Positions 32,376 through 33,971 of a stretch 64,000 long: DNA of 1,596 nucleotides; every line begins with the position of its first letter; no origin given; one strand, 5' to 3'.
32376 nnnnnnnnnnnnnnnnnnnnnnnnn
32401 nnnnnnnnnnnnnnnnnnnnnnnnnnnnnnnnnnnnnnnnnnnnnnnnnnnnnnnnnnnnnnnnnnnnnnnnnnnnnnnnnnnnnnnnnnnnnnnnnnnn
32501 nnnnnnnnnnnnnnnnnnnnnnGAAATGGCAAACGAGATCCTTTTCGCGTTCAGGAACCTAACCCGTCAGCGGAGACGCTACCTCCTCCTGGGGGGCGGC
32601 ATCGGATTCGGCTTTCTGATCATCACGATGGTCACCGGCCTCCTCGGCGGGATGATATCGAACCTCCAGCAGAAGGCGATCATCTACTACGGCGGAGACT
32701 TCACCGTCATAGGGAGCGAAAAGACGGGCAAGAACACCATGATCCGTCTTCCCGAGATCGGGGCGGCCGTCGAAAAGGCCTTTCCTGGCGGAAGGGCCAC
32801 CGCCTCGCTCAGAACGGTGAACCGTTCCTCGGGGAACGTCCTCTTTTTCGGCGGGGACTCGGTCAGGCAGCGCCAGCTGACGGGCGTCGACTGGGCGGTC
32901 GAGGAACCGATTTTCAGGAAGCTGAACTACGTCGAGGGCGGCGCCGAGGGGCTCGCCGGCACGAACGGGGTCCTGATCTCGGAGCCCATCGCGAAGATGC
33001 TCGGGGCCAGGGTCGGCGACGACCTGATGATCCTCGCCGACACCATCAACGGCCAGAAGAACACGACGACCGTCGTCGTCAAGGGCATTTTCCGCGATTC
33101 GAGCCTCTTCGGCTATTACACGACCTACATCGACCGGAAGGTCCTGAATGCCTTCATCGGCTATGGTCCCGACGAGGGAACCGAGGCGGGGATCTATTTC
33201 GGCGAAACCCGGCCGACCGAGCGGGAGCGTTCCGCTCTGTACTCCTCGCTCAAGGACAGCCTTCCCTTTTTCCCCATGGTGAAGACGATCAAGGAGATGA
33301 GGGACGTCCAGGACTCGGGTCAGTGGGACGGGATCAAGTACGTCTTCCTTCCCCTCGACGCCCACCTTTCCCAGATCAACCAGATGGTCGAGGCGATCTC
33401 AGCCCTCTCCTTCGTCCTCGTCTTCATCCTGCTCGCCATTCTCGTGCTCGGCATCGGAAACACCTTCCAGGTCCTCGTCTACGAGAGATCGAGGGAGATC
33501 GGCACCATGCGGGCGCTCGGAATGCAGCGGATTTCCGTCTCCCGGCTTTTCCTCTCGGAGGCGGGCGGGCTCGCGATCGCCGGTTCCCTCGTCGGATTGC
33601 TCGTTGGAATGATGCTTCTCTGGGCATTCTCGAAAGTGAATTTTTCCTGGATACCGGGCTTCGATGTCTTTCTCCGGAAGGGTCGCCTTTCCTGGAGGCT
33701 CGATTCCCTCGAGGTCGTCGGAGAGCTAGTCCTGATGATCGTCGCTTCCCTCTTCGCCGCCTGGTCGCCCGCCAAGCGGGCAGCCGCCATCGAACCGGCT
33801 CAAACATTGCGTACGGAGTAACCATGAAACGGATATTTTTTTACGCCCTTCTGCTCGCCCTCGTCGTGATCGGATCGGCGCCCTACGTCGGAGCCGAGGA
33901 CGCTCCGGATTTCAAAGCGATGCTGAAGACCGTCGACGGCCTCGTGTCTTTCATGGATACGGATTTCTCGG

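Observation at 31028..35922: FtsX-FtsX-LolA-like-OMP four-gene module with its own promoter but no ABC ATPase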

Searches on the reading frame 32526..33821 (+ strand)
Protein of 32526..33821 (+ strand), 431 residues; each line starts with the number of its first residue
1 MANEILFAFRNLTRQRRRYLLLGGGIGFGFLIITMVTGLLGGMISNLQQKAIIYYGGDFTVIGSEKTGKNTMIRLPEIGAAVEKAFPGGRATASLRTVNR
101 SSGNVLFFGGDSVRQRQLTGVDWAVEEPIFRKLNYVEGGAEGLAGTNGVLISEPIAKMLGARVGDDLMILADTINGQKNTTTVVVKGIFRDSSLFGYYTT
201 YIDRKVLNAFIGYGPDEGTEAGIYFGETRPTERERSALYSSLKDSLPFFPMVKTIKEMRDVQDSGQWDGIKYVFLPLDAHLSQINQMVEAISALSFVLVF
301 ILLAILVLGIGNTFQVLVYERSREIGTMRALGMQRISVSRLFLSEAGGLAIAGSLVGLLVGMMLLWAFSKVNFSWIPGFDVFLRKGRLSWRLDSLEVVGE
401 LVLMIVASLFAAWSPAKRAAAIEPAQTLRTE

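Call 7: search_protein_families(library=pfam, proteins=[window:32526-33821:+], max_evalue=0.01)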
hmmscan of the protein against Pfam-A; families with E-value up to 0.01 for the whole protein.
window:32526-33821:+ (431 aa): 2 families
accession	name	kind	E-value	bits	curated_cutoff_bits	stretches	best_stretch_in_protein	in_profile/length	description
PF02687.27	FtsX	-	1.5e-17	64.2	25.5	1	297-424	2-120/120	FtsX-like permease C-terminal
PF12704.14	MacB_PCD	-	3e-05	24.9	27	1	25-203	7-172/207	MacB-like periplasmic core domain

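Call 8: search_protein_families(library=ncbifam, proteins=[window:32526-33821:+], max_evalue=0.1)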
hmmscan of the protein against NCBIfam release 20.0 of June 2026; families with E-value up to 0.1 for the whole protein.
window:32526-33821:+ (431 aa): 10 families
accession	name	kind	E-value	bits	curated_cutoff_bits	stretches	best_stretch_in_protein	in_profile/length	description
TIGR02212.1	lolCE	equivalog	2e-22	79.7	362.45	2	286-431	257-411/411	lipoprotein-releasing ABC transporter permease subunit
NF008076.0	PRK10814.1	exception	5.8e-12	45.3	473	1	296-431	268-399/399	lipoprotein-releasing ABC transporter permease subunit LolC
NF008357.0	PRK11146.1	exception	2.4e-11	43.1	439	1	286-429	266-412/414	lipoprotein-releasing ABC transporter permease subunit LolE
TIGR03434.1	ADOP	subfamily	2.8e-11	42.3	622.3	1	291-431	679-803/803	ADOP family duplicated permease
TIGR02213.1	lolE_release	exception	2.5e-10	39.8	540.35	1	286-429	263-409/411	lipoprotein-releasing ABC transporter permease subunit LolE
NF038346.1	FtsX_actino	exception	4.9e-08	32.7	250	1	279-398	167-283/308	permease-like cell division protein FtsX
TIGR00439.2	FtsX_Gneg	equivalog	5e-07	29.2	255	1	281-379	156-254/292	permease-like cell division protein FtsX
NF038347.1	FtsX_Gpos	exception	7.2e-07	28.8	225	1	279-362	155-238/296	permease-like cell division protein FtsX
NF007826.0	PRK10535.1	equivalog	0.00018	19.9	966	1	296-430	526-647/648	macrolide ABC transporter ATP-binding protein/permease MacB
NF041854.1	ABC_perm_YbbP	equivalog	0.045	11.6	999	0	275-383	667-777/806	putative ABC transporter permease subunit YbbP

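Call 81: search_solved_structures(query=window:32526-33821:+, max_evalue=0.001)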
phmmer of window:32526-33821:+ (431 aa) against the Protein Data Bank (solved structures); distinct sequences matched with E-value up to 0.001: 13.
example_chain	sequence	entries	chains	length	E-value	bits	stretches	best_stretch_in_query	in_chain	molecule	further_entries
7arh_E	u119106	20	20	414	3.5e-07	32.8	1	281-428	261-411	Lipoprotein-releasing system transmembrane protein LolE | Lipoprotein transporter subunit LolE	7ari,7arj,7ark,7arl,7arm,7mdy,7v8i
9w37_A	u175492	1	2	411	6.7e-07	31.9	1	287-431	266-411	LolF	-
9o9x_C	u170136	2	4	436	8.6e-07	31.5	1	300-366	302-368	ABC transporter permease YtrF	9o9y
9rli_E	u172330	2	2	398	9.6e-07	31.4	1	285-428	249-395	Lipoprotein-releasing system transmembrane protein LolE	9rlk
7arh_C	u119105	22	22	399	1e-06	31.3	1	293-431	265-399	Lipoprotein-releasing ABC transporter permease subunit LolC | Lipo-releasing system transmembrane protein lolC | Lipoprotein-releasing system transmembrane prot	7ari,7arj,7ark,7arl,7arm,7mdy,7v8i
9w35_A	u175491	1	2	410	1.8e-06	30.4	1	287-429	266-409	LolF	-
7mdx_B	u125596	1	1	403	4.6e-06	29.1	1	281-425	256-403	Lipoprotein-releasing system transmembrane protein LolE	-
9w2w_A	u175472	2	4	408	1.3e-05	27.7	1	287-428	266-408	LolF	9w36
5lil_A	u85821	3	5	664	2.6e-05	26.6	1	290-428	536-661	Macrolide export ATP-binding/permease protein MacB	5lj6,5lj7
7mdx_A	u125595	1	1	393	4.5e-05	25.8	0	293-426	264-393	Lipoprotein-releasing system transmembrane protein LolC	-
5nik_J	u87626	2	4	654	5.7e-05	25.5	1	283-429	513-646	Macrolide export ATP-binding/permease protein MacB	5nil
5gko_A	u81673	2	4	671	0.00062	22.1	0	284-370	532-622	Macrolide export ATP-binding/permease protein MacB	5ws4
5xu1_M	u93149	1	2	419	0.00078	21.8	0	287-429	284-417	ABC transporter permeae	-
